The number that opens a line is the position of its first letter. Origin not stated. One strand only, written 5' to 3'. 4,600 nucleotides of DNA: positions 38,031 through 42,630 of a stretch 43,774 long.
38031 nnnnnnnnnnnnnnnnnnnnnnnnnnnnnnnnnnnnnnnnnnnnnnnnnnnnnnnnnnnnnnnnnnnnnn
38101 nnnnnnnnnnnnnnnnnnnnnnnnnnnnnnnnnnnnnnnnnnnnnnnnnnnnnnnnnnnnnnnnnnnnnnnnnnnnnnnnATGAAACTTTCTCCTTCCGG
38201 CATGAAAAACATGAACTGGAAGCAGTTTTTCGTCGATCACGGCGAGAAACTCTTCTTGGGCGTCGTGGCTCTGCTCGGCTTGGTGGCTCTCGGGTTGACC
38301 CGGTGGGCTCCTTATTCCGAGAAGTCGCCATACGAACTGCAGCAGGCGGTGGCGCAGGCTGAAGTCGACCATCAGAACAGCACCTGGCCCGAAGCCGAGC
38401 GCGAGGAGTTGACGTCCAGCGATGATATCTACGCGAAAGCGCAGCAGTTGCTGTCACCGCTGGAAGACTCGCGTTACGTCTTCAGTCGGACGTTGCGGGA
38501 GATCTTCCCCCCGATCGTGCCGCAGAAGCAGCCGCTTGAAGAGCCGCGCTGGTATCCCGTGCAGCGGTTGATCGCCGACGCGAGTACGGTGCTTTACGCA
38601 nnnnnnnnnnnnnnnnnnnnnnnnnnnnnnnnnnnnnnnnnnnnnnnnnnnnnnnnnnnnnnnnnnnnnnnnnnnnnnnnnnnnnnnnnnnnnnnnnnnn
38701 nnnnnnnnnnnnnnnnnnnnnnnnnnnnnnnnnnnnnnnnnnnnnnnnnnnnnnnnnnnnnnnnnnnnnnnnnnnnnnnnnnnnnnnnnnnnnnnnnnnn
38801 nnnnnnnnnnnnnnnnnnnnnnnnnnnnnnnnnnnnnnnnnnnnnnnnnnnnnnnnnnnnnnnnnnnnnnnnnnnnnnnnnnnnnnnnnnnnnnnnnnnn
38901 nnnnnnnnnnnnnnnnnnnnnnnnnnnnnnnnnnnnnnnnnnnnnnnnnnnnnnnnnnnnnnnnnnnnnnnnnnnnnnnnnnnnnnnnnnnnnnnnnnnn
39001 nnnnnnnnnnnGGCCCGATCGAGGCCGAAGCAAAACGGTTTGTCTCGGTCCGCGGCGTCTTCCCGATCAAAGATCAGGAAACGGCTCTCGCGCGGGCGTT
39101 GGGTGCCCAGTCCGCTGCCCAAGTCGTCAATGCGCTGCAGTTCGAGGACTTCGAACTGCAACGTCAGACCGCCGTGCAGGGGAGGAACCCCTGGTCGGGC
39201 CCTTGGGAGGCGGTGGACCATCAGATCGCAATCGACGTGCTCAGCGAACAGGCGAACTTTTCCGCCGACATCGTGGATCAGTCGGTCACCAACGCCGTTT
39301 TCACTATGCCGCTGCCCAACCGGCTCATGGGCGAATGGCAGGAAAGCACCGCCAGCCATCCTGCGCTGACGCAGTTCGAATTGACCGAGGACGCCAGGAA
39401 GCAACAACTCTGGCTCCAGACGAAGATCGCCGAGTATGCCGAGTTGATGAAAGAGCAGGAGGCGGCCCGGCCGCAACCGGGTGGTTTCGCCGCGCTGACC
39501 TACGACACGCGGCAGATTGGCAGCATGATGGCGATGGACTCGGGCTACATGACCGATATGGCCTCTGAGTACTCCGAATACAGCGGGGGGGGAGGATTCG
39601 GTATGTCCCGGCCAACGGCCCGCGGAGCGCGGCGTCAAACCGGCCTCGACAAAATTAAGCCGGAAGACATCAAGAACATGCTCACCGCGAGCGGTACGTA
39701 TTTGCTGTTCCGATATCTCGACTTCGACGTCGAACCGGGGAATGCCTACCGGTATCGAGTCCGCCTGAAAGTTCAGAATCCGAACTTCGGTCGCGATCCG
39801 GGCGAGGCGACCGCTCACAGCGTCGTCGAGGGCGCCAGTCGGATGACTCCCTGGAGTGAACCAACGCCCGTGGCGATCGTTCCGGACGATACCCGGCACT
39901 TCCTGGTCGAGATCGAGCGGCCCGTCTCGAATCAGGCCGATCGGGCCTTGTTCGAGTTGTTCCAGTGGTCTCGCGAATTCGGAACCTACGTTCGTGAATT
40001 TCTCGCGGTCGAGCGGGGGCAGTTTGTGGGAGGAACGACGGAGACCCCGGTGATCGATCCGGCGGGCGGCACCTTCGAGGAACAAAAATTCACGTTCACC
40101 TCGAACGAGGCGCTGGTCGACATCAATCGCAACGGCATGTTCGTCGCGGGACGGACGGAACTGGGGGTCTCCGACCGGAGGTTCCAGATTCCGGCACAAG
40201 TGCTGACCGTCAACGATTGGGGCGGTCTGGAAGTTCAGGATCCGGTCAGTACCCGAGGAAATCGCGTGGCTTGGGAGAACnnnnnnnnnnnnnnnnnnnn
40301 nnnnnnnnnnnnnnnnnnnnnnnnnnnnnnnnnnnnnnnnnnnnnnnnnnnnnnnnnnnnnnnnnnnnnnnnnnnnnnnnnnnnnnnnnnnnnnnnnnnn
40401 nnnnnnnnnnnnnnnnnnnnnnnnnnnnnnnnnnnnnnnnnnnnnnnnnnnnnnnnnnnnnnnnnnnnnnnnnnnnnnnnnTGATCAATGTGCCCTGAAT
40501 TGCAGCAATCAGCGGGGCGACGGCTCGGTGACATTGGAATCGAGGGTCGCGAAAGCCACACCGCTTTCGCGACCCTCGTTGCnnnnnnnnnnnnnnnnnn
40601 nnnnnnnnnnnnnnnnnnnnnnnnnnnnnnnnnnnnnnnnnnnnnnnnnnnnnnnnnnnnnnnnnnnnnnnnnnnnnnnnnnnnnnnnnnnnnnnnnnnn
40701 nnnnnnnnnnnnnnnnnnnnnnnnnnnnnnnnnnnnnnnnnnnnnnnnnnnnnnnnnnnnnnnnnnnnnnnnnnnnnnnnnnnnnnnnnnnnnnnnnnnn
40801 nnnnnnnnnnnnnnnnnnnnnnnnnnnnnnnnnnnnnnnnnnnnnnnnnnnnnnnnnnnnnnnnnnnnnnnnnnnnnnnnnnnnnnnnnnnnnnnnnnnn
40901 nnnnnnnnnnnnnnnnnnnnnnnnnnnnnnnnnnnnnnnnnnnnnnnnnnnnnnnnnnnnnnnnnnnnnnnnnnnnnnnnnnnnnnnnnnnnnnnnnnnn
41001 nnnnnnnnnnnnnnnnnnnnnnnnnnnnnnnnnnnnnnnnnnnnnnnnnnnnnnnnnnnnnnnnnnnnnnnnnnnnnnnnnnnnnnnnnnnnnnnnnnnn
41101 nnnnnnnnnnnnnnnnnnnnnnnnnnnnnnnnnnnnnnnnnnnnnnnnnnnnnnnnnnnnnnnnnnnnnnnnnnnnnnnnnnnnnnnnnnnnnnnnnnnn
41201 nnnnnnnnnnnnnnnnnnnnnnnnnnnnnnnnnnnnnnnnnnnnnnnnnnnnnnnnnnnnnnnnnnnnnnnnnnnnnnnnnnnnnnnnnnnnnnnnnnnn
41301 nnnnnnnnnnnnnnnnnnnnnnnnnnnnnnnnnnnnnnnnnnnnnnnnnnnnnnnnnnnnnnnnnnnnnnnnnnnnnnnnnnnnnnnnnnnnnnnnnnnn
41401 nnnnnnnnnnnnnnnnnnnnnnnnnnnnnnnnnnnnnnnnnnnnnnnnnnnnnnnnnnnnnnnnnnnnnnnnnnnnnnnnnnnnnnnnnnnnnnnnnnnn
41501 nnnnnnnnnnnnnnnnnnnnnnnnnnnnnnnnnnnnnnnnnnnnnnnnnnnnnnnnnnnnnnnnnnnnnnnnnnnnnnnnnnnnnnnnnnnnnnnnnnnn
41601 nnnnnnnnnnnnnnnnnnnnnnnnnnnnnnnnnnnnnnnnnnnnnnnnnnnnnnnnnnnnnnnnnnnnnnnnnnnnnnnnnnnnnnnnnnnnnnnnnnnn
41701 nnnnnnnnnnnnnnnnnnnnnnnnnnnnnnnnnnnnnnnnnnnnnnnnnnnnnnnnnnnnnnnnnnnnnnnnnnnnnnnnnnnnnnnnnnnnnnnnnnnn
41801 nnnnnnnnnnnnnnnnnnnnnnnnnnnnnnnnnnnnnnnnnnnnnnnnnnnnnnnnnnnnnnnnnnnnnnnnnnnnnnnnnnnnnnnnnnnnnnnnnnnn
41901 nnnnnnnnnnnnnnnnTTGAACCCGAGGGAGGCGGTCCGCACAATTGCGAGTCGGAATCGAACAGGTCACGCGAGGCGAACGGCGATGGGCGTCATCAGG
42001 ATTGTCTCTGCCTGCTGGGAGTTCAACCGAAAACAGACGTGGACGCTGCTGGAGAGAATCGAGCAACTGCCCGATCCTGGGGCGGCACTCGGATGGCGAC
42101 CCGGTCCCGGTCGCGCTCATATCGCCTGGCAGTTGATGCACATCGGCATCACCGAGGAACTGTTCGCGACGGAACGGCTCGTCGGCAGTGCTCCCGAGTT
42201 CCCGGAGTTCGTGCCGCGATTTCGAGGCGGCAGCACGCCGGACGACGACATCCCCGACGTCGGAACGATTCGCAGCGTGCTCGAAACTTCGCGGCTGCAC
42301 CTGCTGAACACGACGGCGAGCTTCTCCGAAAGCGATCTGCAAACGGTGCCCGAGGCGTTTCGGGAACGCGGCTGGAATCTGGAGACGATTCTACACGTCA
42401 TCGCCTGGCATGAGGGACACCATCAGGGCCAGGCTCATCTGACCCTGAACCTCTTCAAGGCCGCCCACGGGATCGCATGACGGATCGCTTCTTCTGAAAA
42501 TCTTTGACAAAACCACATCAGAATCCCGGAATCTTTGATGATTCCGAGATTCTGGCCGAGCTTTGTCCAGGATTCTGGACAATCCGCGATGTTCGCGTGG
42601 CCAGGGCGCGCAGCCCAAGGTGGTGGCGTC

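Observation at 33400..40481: PilM-PilN fusion operon with two giant unclassifiable single-pass proteins: candidate non-canonical envelope-spanning machine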

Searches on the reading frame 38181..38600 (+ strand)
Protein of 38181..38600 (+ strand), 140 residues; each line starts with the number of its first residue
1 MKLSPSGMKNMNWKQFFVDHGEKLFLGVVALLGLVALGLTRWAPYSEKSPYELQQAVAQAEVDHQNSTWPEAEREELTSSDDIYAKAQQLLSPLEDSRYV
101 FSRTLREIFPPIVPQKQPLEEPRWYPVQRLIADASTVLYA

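Call 51: search_protein_families(library=ncbifam, proteins=[window:38181-38600:+], max_evalue=10)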
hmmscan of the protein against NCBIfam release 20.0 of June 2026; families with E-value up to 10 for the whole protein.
seq(140 aa): 0 families

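Call 52: search_protein_families(library=pfam, proteins=[window:38181-38600:+], max_evalue=10)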
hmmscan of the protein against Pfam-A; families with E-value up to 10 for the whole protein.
seq(140 aa): 0 families

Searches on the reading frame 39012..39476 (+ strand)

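Call 51: search_protein_families(library=ncbifam, proteins=[window:39012-39476:+], max_evalue=10)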
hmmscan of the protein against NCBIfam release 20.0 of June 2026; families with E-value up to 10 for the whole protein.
seq(155 aa): 0 families

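Call 52: search_protein_families(library=pfam, proteins=[window:39012-39476:+], max_evalue=10)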
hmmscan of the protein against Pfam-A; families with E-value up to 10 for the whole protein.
seq(155 aa): 1 family
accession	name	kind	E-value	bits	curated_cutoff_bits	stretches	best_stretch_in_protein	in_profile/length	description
PF21509.3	Ezh2-like__CXC_fung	-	0.21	12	27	1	105-117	11-23/48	Fungal polycomb repressive complex 2, Ezh2-like, preSET CXC domain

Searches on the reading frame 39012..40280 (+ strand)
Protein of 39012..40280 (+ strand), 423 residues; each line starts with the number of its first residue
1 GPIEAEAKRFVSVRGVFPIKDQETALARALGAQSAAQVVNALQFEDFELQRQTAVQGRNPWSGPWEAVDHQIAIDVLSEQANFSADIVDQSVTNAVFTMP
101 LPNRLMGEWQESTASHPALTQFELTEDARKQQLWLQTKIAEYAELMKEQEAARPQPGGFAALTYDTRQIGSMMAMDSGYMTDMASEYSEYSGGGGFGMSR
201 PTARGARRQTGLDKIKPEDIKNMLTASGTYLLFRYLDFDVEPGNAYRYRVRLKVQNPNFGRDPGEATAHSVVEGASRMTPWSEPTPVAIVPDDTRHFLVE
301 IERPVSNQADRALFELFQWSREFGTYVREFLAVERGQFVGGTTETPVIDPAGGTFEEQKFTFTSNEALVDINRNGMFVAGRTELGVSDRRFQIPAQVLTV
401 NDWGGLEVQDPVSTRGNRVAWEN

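Call 36: find_homologous_proteins(query=A6, max_evalue=0.001)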
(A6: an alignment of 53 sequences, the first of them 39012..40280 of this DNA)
Query A6 (53 sequences) (423 aa, profile of the alignment): 393 proteins with E <= 0.001 among 8000 candidates; the best 120 are listed.
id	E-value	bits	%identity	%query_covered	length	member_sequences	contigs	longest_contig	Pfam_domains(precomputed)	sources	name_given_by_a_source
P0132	4.2e-153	529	37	93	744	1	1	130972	-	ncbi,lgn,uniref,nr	ncbi:hypothetical protein [Planctomicrobium piriforme]|uniref:Uncharacterized protein n=1 Tax=Planct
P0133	1.7e-151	523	38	87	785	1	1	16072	-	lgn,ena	-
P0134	3.3e-151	522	36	96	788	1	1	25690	-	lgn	-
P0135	4.6e-151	522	36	96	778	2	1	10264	-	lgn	-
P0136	9.4e-151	521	39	85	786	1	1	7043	-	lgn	-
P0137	1.7e-150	520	38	87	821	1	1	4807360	-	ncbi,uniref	ncbi:hypothetical protein SH668x_003513 [Planctomicrobium sp. SH668]|uniref:hypothetical protein n=1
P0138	7.2e-150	518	39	85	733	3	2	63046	-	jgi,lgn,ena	-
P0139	1.2e-149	517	34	98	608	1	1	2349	-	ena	-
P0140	1.6e-149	517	38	96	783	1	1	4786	-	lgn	-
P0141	1.4e-148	514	32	98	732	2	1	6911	-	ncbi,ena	-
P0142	3.0e-148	512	38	87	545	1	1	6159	-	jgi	jgi:hypothetical protein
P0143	3.4e-148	512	35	98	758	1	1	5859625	-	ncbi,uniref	ncbi:hypothetical protein SH661x_000083 [Planctomicrobium sp. SH661]|uniref:hypothetical protein n=1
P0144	7.4e-148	511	35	96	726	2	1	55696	-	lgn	-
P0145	1.2e-147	511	38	97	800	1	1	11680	-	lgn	-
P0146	1.2e-147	511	35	99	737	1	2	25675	-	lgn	-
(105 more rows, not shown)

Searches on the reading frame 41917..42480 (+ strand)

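Call 7: search_protein_families(library=pfam, proteins=[window:41917-42480:+], max_evalue=0.001)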
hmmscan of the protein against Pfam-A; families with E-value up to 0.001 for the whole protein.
window:41917-42480:+ (187 aa): 2 families
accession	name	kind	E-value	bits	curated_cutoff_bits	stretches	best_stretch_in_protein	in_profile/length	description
PF12867.12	DinB_2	-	5.5e-18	66.1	24.8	1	44-173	9-128/128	DinB superfamily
PF05163.17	DinB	-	0.00011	22.6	23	1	34-177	12-142/165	DinB family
